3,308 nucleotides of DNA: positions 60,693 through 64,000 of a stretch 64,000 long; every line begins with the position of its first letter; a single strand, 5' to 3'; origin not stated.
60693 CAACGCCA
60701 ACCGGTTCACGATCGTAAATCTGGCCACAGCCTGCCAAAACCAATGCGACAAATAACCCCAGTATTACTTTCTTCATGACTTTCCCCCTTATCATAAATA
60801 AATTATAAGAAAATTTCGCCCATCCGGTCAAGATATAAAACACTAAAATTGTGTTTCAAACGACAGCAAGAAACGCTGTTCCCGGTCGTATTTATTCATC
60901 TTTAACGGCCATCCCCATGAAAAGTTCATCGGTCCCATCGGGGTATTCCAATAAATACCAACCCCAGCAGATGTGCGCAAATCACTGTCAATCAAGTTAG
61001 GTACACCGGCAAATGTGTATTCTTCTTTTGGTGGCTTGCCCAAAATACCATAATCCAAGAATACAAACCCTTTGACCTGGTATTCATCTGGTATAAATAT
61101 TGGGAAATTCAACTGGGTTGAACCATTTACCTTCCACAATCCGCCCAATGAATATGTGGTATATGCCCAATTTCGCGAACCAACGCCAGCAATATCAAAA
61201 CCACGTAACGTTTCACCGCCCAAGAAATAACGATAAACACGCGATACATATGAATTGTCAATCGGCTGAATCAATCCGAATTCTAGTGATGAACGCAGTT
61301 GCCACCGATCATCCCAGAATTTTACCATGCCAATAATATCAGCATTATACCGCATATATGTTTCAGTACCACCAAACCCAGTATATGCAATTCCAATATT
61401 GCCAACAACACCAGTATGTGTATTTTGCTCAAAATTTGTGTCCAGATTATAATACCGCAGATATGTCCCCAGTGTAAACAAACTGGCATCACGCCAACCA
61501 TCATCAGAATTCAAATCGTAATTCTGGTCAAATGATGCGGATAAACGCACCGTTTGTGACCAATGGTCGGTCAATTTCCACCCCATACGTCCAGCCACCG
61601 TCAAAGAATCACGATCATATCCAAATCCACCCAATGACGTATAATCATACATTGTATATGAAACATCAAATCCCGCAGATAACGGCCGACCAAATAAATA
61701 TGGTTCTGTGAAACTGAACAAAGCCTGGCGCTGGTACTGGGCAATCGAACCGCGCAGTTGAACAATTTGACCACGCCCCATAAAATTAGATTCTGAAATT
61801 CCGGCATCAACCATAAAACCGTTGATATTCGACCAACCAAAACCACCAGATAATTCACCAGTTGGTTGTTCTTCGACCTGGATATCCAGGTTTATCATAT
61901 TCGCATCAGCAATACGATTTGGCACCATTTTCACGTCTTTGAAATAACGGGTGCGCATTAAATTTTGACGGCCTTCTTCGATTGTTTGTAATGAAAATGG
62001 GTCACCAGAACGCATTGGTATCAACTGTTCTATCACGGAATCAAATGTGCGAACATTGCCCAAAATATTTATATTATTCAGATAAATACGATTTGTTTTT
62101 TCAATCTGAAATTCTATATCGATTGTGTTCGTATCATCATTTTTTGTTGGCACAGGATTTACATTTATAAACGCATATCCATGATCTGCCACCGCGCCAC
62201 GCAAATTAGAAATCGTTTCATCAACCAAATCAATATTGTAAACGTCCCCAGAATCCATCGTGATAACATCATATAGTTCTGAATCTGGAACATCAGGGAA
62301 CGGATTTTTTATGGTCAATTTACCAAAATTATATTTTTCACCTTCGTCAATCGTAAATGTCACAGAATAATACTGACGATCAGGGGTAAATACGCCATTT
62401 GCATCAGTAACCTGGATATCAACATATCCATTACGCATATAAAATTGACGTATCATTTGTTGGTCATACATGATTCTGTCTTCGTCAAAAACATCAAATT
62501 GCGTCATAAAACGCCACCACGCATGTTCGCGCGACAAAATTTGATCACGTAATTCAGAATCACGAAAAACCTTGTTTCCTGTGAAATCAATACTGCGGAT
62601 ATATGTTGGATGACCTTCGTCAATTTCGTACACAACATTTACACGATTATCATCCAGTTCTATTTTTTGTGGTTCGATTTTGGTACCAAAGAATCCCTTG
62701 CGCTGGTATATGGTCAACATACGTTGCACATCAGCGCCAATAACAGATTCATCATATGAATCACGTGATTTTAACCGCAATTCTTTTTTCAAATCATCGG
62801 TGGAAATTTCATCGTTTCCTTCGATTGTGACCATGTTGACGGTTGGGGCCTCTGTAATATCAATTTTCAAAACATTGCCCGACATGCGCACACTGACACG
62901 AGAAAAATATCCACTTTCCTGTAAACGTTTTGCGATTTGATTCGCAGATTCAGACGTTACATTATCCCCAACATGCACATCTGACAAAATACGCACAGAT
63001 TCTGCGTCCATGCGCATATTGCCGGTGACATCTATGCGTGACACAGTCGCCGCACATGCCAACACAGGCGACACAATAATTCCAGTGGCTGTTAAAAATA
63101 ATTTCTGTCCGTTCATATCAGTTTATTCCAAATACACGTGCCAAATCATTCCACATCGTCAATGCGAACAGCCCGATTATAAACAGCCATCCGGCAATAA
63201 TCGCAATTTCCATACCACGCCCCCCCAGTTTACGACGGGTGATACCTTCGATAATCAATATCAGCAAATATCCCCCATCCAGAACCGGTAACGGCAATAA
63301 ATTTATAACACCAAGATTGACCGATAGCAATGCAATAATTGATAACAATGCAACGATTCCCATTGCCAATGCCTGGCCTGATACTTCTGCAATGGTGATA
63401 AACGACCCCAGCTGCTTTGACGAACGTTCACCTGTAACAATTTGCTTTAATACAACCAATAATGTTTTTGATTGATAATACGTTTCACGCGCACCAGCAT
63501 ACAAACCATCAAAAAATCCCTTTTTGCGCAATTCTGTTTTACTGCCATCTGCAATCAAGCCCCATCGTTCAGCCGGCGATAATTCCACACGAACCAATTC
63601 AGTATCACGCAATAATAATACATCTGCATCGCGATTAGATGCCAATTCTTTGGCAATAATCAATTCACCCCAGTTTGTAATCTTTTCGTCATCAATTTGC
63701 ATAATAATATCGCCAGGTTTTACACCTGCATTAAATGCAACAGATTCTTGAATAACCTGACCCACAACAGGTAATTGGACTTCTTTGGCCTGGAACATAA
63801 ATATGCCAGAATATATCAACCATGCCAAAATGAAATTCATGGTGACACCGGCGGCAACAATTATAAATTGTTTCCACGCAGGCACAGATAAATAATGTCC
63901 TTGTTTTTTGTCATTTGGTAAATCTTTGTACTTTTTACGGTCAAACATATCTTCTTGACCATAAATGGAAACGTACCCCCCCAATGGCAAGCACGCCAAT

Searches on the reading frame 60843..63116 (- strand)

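Call 108: search_protein_families(library=pfam, proteins=[window:60843-63116:-], max_evalue=0.0001)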
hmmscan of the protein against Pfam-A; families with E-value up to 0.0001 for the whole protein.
window:60843-63116:- (757 aa): 3 families
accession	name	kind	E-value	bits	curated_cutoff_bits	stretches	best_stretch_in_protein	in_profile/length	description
PF07244.20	POTRA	-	4.8e-62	207.1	21.3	5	91-168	1-79/79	Surface antigen variable number repeat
PF01103.29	Omp85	-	8.7e-45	154.1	24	1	444-754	1-322/325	Omp85 superfamily domain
PF08478.15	POTRA_1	-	1.1e-11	45.3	23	0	24-89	2-68/69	POTRA domain, FtsQ-type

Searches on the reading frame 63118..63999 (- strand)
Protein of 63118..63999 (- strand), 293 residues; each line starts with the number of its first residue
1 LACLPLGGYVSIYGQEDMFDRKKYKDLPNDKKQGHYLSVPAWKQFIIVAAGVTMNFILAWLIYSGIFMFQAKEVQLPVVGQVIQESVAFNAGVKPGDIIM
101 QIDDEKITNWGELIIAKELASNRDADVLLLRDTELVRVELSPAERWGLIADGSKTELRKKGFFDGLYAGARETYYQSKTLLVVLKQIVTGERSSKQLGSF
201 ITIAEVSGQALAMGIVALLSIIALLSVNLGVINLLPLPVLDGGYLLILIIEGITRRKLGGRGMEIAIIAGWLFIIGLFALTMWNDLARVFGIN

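Call 108: search_protein_families(library=pfam, proteins=[window:63118-63999:-], max_evalue=0.0001)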
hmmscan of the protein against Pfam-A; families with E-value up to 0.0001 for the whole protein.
window:63118-63999:- (293 aa): 4 families
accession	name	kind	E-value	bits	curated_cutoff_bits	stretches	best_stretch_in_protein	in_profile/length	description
PF02163.28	Peptidase_M50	-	5.7e-36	124.4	27.2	1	2-276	52-220/221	Peptidase family M50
PF17820.7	PDZ_6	-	3.2e-06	27.2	27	1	78-109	1-32/54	PDZ domain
PF13180.12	PDZ_2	-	4.6e-05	24.1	27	1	77-139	14-77/80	PDZ domain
PF00595.29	PDZ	-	9.6e-05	23.1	23.2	0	77-121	27-71/81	PDZ domain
